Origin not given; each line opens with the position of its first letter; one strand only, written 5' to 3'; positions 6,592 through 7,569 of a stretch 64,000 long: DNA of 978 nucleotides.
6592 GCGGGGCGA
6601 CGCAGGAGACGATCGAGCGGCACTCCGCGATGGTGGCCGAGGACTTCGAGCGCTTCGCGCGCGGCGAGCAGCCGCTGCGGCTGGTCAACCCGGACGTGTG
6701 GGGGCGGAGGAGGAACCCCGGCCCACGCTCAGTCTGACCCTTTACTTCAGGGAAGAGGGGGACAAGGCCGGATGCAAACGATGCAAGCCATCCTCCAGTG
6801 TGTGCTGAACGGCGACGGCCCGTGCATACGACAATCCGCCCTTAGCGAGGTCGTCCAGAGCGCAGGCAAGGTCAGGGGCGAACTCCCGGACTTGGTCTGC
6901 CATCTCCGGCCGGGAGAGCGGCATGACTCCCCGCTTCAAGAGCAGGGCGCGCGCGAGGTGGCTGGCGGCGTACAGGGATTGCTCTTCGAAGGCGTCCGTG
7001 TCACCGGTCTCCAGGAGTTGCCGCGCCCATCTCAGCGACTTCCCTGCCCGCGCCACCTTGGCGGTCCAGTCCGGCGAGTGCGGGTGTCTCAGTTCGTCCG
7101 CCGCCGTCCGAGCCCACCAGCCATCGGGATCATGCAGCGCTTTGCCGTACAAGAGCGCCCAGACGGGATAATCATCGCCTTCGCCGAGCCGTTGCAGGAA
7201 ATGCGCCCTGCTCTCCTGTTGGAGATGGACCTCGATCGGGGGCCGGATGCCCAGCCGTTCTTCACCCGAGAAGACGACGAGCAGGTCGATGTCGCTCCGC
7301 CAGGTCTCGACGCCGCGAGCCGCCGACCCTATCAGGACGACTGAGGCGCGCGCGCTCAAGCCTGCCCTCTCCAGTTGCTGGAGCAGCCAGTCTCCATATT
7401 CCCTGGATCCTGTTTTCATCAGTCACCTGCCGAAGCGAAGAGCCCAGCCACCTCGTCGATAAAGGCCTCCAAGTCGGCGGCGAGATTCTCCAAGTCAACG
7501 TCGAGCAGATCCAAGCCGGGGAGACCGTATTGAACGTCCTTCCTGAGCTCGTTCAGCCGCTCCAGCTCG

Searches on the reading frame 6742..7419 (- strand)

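Call 53: search_protein_families(library=pfam, proteins=[window:6742-7419:-], max_evalue=0.01)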
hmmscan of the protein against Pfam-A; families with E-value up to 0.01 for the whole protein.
window:6742-7419:- (225 aa): 3 families
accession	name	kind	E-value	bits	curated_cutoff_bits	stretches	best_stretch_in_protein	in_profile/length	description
PF01909.29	NTP_transf_2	-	3.3e-07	31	21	1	13-64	5-47/93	Nucleotidyltransferase domain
PF18765.7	Polbeta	-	0.00033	21.2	26.9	1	26-55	15-44/93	Polymerase beta, Nucleotidyltransferase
PF05168.19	HEPN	-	0.005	17.4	22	1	123-169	6-52/117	HEPN domain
